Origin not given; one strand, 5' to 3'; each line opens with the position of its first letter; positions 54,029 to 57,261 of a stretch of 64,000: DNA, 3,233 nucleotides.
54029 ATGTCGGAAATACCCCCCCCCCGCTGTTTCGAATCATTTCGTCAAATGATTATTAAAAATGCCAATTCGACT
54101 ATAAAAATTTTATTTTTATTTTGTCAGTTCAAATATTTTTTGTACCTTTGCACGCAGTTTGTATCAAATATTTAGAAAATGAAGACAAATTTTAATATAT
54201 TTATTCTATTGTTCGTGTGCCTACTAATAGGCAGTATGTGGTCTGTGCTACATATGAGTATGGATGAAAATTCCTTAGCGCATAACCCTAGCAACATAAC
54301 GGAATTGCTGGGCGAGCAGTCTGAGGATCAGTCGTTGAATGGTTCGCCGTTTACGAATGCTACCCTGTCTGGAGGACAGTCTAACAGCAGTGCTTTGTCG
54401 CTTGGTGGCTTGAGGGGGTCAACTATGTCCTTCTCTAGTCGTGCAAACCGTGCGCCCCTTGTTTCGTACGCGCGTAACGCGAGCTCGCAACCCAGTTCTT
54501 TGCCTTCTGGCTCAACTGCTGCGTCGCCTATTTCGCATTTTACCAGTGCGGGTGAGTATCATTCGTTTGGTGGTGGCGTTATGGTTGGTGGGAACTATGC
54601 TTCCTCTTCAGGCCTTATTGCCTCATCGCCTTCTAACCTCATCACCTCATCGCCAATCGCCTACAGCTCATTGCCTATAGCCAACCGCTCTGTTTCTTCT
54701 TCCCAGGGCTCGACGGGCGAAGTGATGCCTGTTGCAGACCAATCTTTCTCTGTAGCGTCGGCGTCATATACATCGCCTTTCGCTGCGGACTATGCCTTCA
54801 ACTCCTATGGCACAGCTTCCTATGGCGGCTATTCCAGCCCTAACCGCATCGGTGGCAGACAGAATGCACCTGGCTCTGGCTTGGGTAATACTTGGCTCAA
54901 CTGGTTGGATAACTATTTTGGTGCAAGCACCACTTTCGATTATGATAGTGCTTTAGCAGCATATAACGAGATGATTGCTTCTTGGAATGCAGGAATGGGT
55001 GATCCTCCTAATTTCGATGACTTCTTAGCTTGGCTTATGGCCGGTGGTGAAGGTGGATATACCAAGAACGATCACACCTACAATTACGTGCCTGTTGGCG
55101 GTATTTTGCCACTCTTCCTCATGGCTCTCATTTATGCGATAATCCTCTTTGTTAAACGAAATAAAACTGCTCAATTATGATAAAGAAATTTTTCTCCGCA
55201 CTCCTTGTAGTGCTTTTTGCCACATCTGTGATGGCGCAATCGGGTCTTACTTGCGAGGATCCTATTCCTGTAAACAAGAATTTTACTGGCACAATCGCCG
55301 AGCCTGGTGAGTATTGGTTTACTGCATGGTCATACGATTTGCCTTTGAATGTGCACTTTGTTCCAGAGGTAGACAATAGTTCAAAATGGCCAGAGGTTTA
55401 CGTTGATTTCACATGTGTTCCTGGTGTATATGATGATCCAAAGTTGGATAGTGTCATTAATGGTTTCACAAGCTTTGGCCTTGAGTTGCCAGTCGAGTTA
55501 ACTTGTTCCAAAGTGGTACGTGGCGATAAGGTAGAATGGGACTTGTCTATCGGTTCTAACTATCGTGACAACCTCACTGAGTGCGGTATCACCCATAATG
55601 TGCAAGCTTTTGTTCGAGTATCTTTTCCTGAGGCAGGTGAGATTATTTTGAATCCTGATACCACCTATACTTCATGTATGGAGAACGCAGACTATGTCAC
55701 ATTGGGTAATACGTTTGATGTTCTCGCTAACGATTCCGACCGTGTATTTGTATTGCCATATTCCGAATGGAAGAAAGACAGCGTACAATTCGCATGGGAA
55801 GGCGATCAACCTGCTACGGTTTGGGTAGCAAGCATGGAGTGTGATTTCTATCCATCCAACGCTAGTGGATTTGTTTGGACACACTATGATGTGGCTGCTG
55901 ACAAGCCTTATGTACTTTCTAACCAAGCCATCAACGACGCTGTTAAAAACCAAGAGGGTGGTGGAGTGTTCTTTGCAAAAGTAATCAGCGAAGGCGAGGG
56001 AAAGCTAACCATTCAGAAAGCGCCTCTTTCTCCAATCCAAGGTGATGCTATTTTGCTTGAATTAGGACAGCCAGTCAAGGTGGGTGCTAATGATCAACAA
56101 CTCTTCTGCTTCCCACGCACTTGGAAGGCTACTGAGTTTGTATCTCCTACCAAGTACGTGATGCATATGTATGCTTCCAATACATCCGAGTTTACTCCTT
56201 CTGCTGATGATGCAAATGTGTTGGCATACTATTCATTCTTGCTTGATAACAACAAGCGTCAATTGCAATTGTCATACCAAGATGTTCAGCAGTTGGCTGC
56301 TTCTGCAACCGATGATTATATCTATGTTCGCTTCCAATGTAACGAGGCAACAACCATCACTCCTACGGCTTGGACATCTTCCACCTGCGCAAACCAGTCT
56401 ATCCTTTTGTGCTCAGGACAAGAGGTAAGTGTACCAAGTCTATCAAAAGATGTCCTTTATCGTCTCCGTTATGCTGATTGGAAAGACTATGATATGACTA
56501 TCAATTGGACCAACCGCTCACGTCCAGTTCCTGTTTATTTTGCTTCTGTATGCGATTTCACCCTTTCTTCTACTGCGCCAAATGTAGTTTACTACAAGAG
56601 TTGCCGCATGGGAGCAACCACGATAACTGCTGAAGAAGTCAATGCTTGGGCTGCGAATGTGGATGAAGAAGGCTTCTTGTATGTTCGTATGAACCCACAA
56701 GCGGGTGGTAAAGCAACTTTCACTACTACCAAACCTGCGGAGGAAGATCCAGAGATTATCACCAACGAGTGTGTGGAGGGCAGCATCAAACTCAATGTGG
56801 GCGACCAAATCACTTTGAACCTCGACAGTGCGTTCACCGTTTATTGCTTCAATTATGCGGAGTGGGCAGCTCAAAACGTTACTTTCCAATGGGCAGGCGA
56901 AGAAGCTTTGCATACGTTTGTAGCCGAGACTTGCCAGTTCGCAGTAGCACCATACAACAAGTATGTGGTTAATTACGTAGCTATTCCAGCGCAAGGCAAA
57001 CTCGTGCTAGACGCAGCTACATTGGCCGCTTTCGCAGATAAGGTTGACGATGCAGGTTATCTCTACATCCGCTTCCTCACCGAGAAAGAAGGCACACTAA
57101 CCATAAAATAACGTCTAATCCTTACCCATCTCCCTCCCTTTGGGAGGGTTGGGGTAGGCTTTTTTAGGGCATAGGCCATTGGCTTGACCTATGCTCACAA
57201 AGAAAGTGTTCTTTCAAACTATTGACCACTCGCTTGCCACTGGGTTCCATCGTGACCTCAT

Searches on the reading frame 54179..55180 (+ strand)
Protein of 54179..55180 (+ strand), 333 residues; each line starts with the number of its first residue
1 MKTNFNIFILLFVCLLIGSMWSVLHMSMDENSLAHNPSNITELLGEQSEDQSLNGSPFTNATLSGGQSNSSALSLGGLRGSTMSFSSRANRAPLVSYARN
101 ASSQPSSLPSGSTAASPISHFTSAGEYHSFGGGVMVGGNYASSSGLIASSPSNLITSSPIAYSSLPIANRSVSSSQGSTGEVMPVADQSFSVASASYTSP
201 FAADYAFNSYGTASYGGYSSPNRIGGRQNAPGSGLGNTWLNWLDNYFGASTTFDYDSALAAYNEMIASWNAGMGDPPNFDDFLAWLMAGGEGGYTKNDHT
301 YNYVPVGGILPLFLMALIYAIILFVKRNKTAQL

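Call 4: search_protein_families(library=pfam, proteins=[window:54179-55180:+], max_evalue=0.01)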
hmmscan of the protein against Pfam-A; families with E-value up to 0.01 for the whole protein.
window:54179-55180:+ (333 aa): 0 families

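Call 5: search_protein_families(library=ncbifam, proteins=[window:54179-55180:+], max_evalue=0.1)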
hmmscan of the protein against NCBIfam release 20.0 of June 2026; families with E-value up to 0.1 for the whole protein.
window:54179-55180:+ (333 aa): 0 families
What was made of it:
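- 54179..55180 (+): ORF1, first gene of the locus: 333 aa, with an N-terminal hydrophobic segment, a Ser-rich low-complexity middle and a C-terminal transmembrane helix. No Pfam or NCBIfam hit (calls 4, 5).
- On Polymorphic toxin (CdiA/Rhs type): No toxin domains were found (calls 4, 5).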

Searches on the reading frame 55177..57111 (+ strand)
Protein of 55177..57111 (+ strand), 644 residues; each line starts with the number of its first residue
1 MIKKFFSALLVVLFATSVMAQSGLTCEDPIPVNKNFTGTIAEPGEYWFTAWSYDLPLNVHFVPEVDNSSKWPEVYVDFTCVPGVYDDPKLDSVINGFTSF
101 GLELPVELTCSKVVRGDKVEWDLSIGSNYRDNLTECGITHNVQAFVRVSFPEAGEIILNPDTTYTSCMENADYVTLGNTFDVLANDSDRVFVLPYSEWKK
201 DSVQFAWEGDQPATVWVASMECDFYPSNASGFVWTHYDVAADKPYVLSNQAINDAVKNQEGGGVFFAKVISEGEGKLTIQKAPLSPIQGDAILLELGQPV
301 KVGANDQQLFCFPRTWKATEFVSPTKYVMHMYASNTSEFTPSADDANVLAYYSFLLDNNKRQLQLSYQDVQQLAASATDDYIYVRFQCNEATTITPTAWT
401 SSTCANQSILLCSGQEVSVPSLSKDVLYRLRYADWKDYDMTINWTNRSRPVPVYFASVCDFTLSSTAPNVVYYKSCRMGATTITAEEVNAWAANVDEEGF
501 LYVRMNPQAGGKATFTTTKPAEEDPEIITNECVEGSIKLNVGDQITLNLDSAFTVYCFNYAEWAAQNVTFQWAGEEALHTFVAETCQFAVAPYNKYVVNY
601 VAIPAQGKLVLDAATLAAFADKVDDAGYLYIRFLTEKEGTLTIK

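Call 4: search_protein_families(library=pfam, proteins=[window:55177-57111:+], max_evalue=0.01)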
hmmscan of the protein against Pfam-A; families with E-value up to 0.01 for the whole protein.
window:55177-57111:+ (644 aa): 0 families

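Call 5: search_protein_families(library=ncbifam, proteins=[window:55177-57111:+], max_evalue=0.1)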
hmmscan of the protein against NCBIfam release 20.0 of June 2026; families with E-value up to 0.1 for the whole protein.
window:55177-57111:+ (644 aa): 0 families
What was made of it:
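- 55177..57111 (+): ORF2: 644-aa secreted protein made of three ~200-aa modules. Its start overlaps the stop of ORF1 by 4 nt. No family hit (calls 4, 5).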
